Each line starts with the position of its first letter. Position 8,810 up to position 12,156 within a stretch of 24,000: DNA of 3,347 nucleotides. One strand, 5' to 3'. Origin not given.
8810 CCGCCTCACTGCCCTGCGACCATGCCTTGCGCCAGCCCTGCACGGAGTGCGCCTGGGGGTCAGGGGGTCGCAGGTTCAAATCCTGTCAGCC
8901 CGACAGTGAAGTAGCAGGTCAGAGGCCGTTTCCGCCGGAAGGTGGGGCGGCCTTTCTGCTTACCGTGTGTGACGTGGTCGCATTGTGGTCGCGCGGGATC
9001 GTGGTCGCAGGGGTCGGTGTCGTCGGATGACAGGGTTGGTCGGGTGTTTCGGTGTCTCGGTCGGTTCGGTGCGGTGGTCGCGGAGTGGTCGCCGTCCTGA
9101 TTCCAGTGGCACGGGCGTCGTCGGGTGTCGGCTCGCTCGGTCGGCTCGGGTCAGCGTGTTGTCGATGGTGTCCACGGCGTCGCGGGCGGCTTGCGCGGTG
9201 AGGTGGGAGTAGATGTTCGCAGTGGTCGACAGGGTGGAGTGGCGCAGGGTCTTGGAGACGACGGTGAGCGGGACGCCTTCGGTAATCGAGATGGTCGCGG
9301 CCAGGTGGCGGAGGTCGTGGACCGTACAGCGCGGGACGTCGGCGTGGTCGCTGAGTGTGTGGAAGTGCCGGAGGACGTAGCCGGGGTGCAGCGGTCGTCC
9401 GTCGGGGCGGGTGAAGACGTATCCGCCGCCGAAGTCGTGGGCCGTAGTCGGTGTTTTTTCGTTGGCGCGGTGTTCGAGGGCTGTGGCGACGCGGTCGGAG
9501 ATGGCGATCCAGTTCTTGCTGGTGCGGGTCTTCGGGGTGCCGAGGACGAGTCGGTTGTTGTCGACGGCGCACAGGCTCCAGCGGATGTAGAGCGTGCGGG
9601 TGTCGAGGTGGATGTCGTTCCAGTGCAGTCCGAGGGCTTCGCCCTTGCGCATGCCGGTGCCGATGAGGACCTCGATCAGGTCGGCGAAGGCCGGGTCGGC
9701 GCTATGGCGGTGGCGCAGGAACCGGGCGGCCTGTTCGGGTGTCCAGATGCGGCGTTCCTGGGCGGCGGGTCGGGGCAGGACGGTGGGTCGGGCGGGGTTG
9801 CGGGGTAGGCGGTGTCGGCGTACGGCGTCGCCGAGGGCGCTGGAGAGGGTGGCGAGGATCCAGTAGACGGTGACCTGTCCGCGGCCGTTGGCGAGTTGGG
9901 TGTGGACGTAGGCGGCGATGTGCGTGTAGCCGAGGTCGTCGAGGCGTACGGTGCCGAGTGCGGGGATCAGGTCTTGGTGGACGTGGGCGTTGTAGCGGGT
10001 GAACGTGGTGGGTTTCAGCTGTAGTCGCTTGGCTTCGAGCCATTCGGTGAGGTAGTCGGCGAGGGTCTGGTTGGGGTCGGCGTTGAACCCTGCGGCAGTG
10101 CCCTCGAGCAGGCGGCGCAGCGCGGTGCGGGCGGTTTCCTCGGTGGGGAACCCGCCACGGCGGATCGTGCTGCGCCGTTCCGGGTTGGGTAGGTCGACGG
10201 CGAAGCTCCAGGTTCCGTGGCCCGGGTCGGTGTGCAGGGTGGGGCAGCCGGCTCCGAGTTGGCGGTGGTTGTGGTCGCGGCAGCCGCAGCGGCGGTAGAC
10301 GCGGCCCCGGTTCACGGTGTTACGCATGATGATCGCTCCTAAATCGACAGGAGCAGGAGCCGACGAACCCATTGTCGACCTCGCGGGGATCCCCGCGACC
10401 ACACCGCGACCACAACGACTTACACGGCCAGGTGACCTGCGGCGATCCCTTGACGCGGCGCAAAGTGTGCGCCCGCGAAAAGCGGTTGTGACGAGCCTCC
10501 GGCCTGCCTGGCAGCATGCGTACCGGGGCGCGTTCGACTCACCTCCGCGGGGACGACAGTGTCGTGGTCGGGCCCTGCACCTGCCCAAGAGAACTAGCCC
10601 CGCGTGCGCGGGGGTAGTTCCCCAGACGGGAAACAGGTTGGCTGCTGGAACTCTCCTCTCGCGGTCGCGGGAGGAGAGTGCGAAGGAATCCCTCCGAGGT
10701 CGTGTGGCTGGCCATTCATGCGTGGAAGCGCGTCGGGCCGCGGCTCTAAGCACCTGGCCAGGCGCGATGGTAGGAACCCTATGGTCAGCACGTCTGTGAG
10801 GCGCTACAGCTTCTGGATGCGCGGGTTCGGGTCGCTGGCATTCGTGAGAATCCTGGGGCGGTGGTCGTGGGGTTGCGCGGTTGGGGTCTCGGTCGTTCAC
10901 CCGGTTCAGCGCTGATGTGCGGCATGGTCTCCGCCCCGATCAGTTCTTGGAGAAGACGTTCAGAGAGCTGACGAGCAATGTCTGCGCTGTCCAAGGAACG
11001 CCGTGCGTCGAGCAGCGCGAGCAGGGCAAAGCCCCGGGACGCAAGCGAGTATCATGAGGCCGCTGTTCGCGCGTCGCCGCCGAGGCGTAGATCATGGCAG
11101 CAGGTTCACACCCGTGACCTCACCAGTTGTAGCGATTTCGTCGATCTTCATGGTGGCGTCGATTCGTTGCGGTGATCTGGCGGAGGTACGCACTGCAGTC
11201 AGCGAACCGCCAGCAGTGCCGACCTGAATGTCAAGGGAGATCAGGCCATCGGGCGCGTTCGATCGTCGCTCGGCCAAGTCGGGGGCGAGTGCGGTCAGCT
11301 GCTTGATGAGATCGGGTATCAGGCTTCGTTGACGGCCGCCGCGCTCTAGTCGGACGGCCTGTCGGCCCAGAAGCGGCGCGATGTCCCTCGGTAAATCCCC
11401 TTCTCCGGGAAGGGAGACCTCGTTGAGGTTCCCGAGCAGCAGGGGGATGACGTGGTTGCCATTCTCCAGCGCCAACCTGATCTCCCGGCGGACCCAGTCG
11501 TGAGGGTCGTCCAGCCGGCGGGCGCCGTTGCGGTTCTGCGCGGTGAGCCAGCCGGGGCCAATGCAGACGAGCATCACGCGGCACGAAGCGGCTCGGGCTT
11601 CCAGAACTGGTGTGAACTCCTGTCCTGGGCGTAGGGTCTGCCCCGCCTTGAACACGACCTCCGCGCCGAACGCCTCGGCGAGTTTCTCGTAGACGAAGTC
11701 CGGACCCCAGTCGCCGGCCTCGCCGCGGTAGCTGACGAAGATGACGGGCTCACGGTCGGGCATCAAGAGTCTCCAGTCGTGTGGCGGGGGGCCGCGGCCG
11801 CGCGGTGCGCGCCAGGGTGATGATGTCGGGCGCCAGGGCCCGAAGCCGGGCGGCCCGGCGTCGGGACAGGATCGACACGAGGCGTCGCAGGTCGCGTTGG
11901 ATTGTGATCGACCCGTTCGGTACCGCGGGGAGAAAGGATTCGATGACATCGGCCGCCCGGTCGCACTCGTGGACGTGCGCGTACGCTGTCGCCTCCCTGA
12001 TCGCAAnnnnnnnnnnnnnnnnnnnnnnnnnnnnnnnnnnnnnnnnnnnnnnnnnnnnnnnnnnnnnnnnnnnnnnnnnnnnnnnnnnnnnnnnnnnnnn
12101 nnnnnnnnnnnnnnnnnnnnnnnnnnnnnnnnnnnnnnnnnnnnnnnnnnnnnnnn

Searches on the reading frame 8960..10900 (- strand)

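Call 71: search_protein_families(library=pfam, proteins=[window:8960-10900:-], max_evalue=0.001)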
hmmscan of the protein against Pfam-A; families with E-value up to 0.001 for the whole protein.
window:8960-10900:- (646 aa): 2 families
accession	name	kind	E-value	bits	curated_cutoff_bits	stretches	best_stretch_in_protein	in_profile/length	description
PF00589.27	Phage_integrase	-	2.5e-22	79.9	27.1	1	390-569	7-170/172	Phage integrase family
PF14659.12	Phage_int_SAM_3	-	3.9e-08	33.8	22.6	1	279-332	1-54/58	Phage integrase, N-terminal SAM-like domain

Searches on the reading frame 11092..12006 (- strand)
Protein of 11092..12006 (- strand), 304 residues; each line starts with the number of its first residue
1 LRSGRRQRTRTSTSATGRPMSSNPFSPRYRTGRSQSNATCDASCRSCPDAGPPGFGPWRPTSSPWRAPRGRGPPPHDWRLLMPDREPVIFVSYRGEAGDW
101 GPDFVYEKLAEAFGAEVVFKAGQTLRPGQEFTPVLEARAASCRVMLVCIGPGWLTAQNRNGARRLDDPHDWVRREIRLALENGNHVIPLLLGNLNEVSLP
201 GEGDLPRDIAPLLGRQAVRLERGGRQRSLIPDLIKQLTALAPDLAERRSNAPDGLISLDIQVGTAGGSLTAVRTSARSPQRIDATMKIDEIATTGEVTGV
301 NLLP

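Call 3: search_protein_families(library=pfam, proteins=[window:11092-12006:-], max_evalue=1)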
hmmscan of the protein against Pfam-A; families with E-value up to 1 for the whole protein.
window:11092-12006:- (304 aa): 1 family
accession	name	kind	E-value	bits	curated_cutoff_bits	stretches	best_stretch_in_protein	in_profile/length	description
PF13676.11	TIR_2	-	2.4e-09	38.1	28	1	89-200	1-98/122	TIR domain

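Call 4: search_protein_families(library=padloc, proteins=[window:11092-12006:-], max_evalue=1)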
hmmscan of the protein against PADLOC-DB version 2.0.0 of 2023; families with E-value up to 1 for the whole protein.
window:11092-12006:- (304 aa): 0 families

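Call 5: search_protein_families(library=ncbifam, proteins=[window:11092-12006:-], max_evalue=1)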
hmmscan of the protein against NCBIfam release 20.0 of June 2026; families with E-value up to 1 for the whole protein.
window:11092-12006:- (304 aa): 0 families
